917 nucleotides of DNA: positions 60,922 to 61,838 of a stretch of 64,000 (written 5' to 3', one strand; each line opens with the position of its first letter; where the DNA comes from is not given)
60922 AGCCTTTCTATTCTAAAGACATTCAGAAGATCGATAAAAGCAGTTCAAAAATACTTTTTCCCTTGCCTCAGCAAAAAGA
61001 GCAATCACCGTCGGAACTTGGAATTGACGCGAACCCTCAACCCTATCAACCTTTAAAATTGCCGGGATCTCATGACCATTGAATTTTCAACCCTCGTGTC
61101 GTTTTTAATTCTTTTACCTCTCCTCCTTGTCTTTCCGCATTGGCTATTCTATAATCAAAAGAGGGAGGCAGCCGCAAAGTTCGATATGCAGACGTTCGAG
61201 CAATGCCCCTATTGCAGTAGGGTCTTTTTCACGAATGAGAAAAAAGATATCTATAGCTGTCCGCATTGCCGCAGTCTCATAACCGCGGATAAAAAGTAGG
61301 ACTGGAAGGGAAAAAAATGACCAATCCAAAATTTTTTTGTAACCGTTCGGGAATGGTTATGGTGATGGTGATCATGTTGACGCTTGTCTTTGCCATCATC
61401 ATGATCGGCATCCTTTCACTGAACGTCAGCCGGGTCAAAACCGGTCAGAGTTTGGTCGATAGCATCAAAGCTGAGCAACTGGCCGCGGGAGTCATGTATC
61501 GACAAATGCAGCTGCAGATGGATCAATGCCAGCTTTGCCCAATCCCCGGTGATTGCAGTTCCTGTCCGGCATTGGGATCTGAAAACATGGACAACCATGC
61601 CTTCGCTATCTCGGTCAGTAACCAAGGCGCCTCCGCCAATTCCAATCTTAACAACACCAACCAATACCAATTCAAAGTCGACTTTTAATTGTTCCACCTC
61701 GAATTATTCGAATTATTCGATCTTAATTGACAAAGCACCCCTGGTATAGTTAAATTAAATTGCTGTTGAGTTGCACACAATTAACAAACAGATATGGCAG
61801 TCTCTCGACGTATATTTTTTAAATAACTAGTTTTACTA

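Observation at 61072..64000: Zinc-ribbon membrane protein, pilin-like protein, PilM-PilN fusion and PilO directly downstream of the ExbBD motor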

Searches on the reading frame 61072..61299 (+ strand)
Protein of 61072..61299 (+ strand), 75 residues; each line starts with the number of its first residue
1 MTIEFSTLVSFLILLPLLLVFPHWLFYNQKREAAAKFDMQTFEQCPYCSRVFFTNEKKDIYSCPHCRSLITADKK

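Call 5: search_protein_families(library=pfam, max_evalue=1, proteins=[window:61072-61299:+])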
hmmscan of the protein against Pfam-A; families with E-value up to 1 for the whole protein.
window:61072-61299:+ (75 aa): 25 families
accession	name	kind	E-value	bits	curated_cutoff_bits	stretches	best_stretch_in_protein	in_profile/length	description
PF02591.20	Zn_ribbon_9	-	0.00035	21.1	29.1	1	58-68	21-31/33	C4-type zinc ribbon domain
PF23145.1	Zf_2nd_IFT121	-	0.007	16.5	25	1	40-69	14-43/45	IFT121, second zinc finger domain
PF13894.12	zf-C2H2_4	-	0.0075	17.3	27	1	44-56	2-14/24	C2H2-type zinc finger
PF14446.12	Prok-RING_1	-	0.011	16.1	29.1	1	43-67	5-27/54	Prokaryotic RING finger family 1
PF05528.17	Acc5b_avian_CoV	-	0.011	16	27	1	50-71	27-48/82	Accessory protein 5b, avian coronavirus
PF11475.13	VP_N-CPKC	-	0.019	15.3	27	1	41-54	15-28/32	Virion protein N terminal domain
PF24460.1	DUF7575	-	0.02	14.7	28.5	0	61-67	4-10/28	Domain of unknown function (DUF7575)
PF11793.14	FANCL_C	-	0.04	14.7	27.3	1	30-50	43-62/69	FANCL C-terminal domain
PF08271.17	Zn_Ribbon_TF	-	0.048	13.7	29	1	44-66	2-25/43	TFIIB zinc-binding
PF24921.1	RING_XB3-XBAT31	-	0.05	14.1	50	1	55-71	40-56/57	E3 ubiquitin-protein ligase XB3/XBAT31 RING finger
PF17283.8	Zn_ribbon_SprT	-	0.051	14.1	28.1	1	57-70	1-14/38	SprT-like zinc ribbon domain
PF24166.1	DUF7410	-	0.055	13.8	27.5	1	45-54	1-10/22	Domain of unknown function (DUF7410)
PF06645.18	SPC12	-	0.056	14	23.6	1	11-31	43-63/71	Microsomal signal peptidase 12 kDa subunit (SPC12)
PF05605.18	zf-Di19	-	0.064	13.9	27.5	0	44-52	4-12/54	Drought induced 19 protein (Di19), zinc-binding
PF13913.12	zf-C2HC_2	-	0.065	13.4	27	1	42-54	2-14/25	zinc-finger of a C2HC-type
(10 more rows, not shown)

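Call 6: search_protein_families(library=ncbifam, max_evalue=1, proteins=[window:61072-61299:+])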
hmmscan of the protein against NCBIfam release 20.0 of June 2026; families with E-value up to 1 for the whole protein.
window:61072-61299:+ (75 aa): 7 families
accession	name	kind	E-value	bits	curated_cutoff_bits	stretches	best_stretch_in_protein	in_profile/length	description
NF003058.0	PRK03976.1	equivalog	0.007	16.3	87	1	31-69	25-63/91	50S ribosomal protein L37ae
NF011481.0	PRK14890.1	equivalog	0.014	15.4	61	1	37-70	4-38/61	putative Zn-ribbon RNA-binding protein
NF041259.1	mono_DmmA_fam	domain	0.045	14.1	60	1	44-69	53-79/101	dimethylamine monooxygenase subunit DmmA family protein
TIGR02578.2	cas_TM1811_Csm1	equivalog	0.054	12.1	170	1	40-71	379-410/753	type III-A CRISPR-associated protein Cas10/Csm1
NF047912.1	ECs_2282_CxxC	subfamily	0.069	13.1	37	1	44-73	4-40/60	ECs_2282 family putative zinc-binding protein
TIGR00100.1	hypA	equivalog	0.077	13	88.1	1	44-68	72-95/116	hydrogenase maturation nickel metallochaperone HypA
TIGR02098.1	MJ0042_CXXC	domain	0.24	11.1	20.9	0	62-69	4-11/38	MJ0042-type zinc finger domain-containing protein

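Call 37: find_homologous_proteins(query=A4, max_evalue=0.001)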
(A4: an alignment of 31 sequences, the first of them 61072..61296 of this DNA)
Query A4 (31 sequences) (75 aa, profile of the alignment): 125 proteins with E <= 0.001 among 729 candidates; the best 120 are listed.
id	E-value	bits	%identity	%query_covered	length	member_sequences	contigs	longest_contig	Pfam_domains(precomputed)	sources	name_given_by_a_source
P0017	1.0e-27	113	37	100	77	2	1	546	-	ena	-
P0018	3.2e-26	108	34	97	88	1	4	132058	-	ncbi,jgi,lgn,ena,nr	ncbi:MAG TPA: hypothetical protein VI749_06340 [Candidatus Omnitrophota bacterium]|nr:hypothetical p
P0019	3.7e-26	108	30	97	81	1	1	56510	-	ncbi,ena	-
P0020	5.1e-26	108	35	99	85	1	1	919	-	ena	-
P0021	6.2e-26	108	41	99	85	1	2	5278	-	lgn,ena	-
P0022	2.5e-25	106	35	99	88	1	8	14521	-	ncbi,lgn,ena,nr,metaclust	ncbi:MAG: hypothetical protein A2787_08930 [Omnitrophica WOR_2 bacterium RIFCSPHIGHO2_01_FULL_48_9]|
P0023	2.9e-25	105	34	99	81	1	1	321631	-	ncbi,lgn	-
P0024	3.0e-25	105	27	100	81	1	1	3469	-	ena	-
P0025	3.3e-25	105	40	100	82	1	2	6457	-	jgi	-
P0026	5.6e-25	105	37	100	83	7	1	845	-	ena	-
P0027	9.7e-25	104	29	100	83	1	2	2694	-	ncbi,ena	-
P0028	1.1e-24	104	38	97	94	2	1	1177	-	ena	-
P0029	1.3e-24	103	33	84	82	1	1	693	-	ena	-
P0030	1.4e-24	103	29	87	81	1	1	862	-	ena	-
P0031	1.7e-24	103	27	99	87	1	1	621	-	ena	-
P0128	7.5e-13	66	25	91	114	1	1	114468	-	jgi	jgi:phage FluMu protein Com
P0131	1.6e-11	61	17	91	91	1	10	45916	-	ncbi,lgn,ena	ncbi:MAG: hypothetical protein WBB86_05910 [Candidatus Omnitrophota bacterium]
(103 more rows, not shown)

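Call 38: find_encoding_contigs(protein=P0128, flank=10000, max_places=1)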
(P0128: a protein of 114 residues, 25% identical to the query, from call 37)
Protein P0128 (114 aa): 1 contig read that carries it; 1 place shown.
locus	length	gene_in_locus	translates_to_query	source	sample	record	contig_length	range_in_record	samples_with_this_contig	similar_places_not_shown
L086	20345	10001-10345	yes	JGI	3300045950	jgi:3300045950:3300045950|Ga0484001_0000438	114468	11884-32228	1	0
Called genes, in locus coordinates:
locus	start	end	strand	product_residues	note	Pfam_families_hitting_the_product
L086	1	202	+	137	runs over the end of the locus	PF05168:HEPN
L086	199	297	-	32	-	-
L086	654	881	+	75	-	-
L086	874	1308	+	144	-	PF01850:PIN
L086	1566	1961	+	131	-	PF05168:HEPN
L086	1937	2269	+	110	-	PF01909:NTP_transf_2, PF18765:Polbeta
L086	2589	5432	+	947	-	PF00005:ABC_tran (faint), PF02463:SMC_N (faint), PF03193:RsgA_GTPase (faint), PF13191:AAA_16 (faint), PF13304:AAA_21 (faint), PF13401:AAA_22 (faint), PF17760:UvrA_inter, PF17755:UvrA_DNA-bind, +4 more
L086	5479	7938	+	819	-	-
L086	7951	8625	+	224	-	PF01618:MotA_ExbB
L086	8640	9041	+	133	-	PF02472:ExbD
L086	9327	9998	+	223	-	-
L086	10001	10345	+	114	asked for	-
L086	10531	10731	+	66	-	PF10771:DUF2582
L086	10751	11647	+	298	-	PF00850:Hist_deacetyl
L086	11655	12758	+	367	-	PF03054:tRNA_Me_trans, PF20259:tRNA_Me_trans_M, PF20258:tRNA_Me_trans_C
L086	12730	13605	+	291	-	PF02540:NAD_synthase, PF00733:Asn_synthase (weak), PF06508:QueC (weak)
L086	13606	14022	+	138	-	PF00472:RF-1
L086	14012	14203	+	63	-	-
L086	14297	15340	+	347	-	PF01628:HrcA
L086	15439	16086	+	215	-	PF01025:GrpE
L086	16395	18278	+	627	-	PF00012:HSP70, PF06723:MreB_Mbl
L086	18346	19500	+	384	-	PF00226:DnaJ, PF01556:DnaJ_C, PF00684:DnaJ_CXXCXGXG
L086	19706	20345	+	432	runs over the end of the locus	PF06245:DUF1015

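Call 39: find_encoding_contigs(protein=P0131, flank=10000, max_places=1)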
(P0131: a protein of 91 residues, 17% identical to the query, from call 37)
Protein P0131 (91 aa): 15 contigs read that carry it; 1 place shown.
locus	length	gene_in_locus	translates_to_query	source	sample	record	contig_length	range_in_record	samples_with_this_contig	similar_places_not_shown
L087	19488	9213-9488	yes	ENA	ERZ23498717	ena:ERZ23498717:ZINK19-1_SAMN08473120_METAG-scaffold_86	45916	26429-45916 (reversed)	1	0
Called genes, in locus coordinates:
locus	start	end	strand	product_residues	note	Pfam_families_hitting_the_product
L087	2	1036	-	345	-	?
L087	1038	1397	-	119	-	PF00072:Response_reg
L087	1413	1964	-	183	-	PF12844:HTH_19 (weak), PF13443:HTH_26, PF13560:HTH_31 (weak), PF01381:HTH_3, PF07883:Cupin_2, PF05899:Cupin_3 (weak)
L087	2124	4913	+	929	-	PF00005:ABC_tran (faint), PF02463:SMC_N (faint), PF03193:RsgA_GTPase (faint), PF13191:AAA_16 (faint), PF13304:AAA_21 (faint), PF13555:AAA_29 (faint), PF17760:UvrA_inter, PF17755:UvrA_DNA-bind, +1 more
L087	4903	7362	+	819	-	-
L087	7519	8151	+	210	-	PF01618:MotA_ExbB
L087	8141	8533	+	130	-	PF02472:ExbD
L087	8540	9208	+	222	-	-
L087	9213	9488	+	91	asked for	-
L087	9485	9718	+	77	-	PF10771:DUF2582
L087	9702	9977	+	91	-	-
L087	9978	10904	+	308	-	PF00850:Hist_deacetyl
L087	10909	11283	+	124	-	-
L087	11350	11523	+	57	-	-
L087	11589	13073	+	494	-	PF01875:Memo, PF01871:AMMECR1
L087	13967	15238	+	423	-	PF00919:UPF0004, PF04055:Radical_SAM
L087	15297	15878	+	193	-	PF02674:Colicin_V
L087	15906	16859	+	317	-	-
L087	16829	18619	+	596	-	PF01807:Zn_ribbon_DnaG, PF08275:DNAG_N, PF01751:Toprim, PF13155:Toprim_2, PF13662:Toprim_4, PF00772:DnaB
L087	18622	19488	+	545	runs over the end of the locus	PF03979:Sigma70_r1_1, PF00140:Sigma70_r1_2, PF04542:Sigma70_r2, PF04539:Sigma70_r3, PF04545:Sigma70_r4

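Call 77: search_protein_families(library=pfam, max_evalue=0.05, proteins=[L086:9327-9998:+, L087:8540-9208:+, L086:5479-7938:+])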
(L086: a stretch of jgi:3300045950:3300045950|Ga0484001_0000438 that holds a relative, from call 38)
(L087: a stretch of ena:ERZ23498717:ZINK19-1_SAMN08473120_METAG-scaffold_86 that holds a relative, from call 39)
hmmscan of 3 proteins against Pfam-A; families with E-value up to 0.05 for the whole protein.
L086:9327-9998:+ (223 aa): 0 families

L087:8540-9208:+ (222 aa): 1 family
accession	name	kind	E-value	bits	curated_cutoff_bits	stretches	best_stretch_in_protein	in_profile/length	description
PF03544.19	TonB_C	-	3.4e-05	24.6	24.6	1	162-209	18-65/79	Gram-negative bacterial TonB protein C-terminal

L086:5479-7938:+ (819 aa): 34 families (the best 25 are shown)
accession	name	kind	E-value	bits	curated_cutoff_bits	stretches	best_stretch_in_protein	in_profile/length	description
PF13174.12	TPR_6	-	2.4e-76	247.7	26.3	8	619-651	1-33/33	Tetratricopeptide repeat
PF07719.23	TPR_2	-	1.1e-55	181.6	27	7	619-650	2-33/34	Tetratricopeptide repeat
PF13432.12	TPR_16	-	3.4e-43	146.1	32.7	6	587-651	3-64/65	Tetratricopeptide repeat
PF00515.34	TPR_1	-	2e-41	138.6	27.8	3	397-425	1-29/34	Tetratricopeptide repeat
PF13428.12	TPR_14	-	9.4e-38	125.2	23.5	0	180-211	6-37/44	Tetratricopeptide repeat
PF13424.12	TPR_12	-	1.8e-36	124.6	30.1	4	102-159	4-66/77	Tetratricopeptide repeat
PF14559.12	TPR_19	-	1.8e-35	121.5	25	3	260-321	2-60/68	Tetratricopeptide repeat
PF13181.12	TPR_8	-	1.4e-30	103.2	25.7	2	364-386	5-27/34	Tetratricopeptide repeat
PF12895.13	ANAPC3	-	9.2e-26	90.4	27.2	2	606-680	13-81/82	Anaphase-promoting complex, cyclosome, subunit 3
PF13525.12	YfiO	-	1.1e-23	84.5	25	4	216-325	9-129/203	Outer membrane lipoprotein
PF09976.15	TPR_21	-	3.5e-15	56.7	25.5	1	456-534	61-140/193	Tetratricopeptide repeat-like domain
PF25064.1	ARM_TT21_5th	-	3.6e-12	47.1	27.8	0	620-684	3-64/117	TT21 fifth ARM repeats domain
PF13176.12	TPR_7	-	6.2e-12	45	27.9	0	366-386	5-27/36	Tetratricopeptide repeat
PF14853.12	Fis1_TPR_C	-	1.2e-10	41.9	25.3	1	177-207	3-33/53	Fis1 C-terminal tetratricopeptide repeat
PF21545.3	T7SS_EccA1_N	-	1.2e-10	41.6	27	0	472-610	100-234/272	T7SS, ESX-1 secretion system protein EccA1, N-terminal domain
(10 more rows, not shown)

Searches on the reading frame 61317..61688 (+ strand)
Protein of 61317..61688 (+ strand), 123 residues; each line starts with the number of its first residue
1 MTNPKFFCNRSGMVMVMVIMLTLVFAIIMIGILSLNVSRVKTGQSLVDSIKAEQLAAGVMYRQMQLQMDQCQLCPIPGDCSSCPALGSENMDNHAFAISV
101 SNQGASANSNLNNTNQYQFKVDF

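Call 5: search_protein_families(library=pfam, max_evalue=1, proteins=[window:61317-61688:+])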
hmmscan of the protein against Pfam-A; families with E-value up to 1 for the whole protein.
window:61317-61688:+ (123 aa): 1 family
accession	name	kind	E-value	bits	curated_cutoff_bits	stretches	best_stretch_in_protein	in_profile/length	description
PF07438.16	DUF1514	-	0.055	13.8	25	1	17-46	1-30/62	Protein of unknown function (DUF1514)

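Call 6: search_protein_families(library=ncbifam, max_evalue=1, proteins=[window:61317-61688:+])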
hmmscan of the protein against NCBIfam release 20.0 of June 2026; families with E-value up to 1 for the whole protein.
window:61317-61688:+ (123 aa): 0 families

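Call 33: search_protein_families(library=pfam, alignment_id=A2, max_evalue=0.1)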
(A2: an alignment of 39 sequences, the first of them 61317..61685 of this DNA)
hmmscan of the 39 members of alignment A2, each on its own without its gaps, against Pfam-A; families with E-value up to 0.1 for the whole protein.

A. member 1, window:61317-61685:+ (123 aa): 1 family
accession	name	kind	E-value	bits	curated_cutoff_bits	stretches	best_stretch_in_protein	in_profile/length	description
PF07438.16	DUF1514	-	0.055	13.8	25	0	17-46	1-30/62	Protein of unknown function (DUF1514)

B. families by the number of members that match (of 39 scanned): 34 families (the first 25 are shown)
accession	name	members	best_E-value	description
PF14341.11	PilX_N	20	2.7e-06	PilX N-terminal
PF13624.11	SurA_N_3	11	0.0041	SurA-like N-terminal domain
PF20134.4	DUF6524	7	0.00026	Family of unknown function (DUF6524)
PF08999.15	SP_C-Propep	2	0.0048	Surfactant protein C, N terminal propeptide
PF14208.11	DUF4320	2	0.0063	Domain of unknown function (DUF4320)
PF15145.11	DUF4577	2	0.024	Domain of unknown function (DUF4577)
PF07438.16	DUF1514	2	0.055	Protein of unknown function (DUF1514)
PF14584.11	DUF4446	2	0.059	Protein of unknown function (DUF4446)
PF17512.7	Sh_2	2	0.094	Metapneumovirus Small hydrophobic protein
PF12911.12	OppC_N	1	0.0047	N-terminal TM domain of oligopeptide transport permease C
PF08496.15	Peptidase_S49_N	1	0.006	Peptidase family S49 N-terminal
PF07178.16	TraL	1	0.0076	TraL protein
PF07790.16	Pilin_N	1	0.011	Archaeal Type IV pilin, N-terminal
PF10337.15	ArAE_2_N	1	0.013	Putative ER transporter, 6TM, N-terminal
PF16982.10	Flp1_like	1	0.015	Putative Flagellin, Flp1-like, domain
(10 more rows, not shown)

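Call 34: search_solved_structures(query=A2, max_evalue=1, show_alignments=2)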
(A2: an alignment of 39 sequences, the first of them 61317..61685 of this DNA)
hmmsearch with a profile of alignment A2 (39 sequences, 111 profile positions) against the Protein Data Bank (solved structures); distinct sequences matched with E-value up to 1: 4.
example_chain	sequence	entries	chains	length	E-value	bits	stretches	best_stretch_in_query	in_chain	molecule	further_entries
9hmf_O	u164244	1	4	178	0.22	15.1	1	5-48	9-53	Flagellar protein FliL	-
3tp4_A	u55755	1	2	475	0.65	13.6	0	38-107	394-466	computational Design of Enzyme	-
2x2y_A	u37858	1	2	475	0.65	13.6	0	38-107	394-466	MAN26A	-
2bvt_A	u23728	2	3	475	0.66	13.6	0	38-107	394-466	BETA-1,4-MANNANASE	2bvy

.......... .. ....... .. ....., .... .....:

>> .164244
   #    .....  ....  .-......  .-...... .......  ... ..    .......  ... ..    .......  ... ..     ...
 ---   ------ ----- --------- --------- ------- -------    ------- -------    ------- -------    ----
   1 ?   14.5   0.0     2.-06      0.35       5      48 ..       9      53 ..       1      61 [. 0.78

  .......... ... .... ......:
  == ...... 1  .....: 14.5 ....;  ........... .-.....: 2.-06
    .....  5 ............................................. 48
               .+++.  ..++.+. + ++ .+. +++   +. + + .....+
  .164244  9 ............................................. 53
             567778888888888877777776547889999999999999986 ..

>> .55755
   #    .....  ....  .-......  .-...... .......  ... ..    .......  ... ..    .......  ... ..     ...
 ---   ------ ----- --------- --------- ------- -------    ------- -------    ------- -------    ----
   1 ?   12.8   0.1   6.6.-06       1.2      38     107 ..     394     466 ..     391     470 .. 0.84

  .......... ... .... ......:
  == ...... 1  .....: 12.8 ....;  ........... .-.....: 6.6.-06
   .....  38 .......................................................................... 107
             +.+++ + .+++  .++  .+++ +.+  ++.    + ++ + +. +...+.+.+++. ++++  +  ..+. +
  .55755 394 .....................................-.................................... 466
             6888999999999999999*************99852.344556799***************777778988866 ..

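Call 53: find_homologous_proteins(query=A2, max_evalue=0.00001)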
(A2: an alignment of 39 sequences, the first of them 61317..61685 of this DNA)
Query A2 (39 sequences) (123 aa, profile of the alignment): 406 proteins with E <= 0.00001 among 2846 candidates; the best 120 are listed.
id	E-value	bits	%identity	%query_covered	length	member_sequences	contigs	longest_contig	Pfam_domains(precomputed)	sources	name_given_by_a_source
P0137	6.4e-26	109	94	90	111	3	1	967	-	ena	-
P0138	1.0e-25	108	88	90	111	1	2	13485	-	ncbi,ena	-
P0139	3.5e-25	106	-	-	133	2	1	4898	-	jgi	-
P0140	3.6e-25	106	-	-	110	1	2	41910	-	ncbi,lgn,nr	ncbi:MAG: hypothetical protein KBD53_05290 [Candidatus Omnitrophica bacterium]|nr:hypothetical prote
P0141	1.4e-24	104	-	-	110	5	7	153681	-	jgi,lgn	-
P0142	1.4e-24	104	-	-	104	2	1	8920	-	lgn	-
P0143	1.9e-24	104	-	-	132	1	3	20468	-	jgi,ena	-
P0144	2.6e-24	104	-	-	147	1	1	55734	-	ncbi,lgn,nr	ncbi:MAG: hypothetical protein NTX01_05025 [Candidatus Omnitrophica bacterium]|nr:hypothetical prote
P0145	5.9e-24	102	-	-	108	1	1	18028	-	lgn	-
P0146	6.8e-24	102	-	-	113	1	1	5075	-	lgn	-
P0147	7.1e-24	102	-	-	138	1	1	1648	-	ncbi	-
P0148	7.1e-24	102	30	57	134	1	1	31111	-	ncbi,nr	ncbi:MAG: hypothetical protein Q8N62_00550 [Candidatus Omnitrophota bacterium]|nr:hypothetical prote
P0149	1.4e-23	101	-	-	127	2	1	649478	-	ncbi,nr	ncbi:MAG: hypothetical protein PHG87_00085 [Candidatus Omnitrophica bacterium]|nr:hypothetical prote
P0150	1.4e-23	101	-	-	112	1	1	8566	-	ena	-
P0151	1.4e-23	101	-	-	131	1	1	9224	-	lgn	-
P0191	2.0e-21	94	-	-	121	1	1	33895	PF14341.12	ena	-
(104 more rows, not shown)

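Call 61: predict_structure(alignment_id=A5)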
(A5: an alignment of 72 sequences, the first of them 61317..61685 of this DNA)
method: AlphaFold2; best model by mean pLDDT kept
length: 123 residues; sequences in the alignment: 72
mean_pLDDT: 61.4   pTM: 0.29
mean pLDDT of the five models: 61.4, 60.8, 60.0, 59.4, 56.6
residues with pLDDT >= 90: 18; 70-90: 10; 50-70: 57; < 50: 38
segments of 3 or more residues with pLDDT < 50: 85-106, 110-123
pLDDT, mean of each block of 10 residues (from residue 1): 59 89 96 80 56 61 59 55 49 44 47 46 44
secondary structure, 60 per line:
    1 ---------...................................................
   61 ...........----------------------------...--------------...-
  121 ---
elements in order: H10-71 E100-102 E117-119
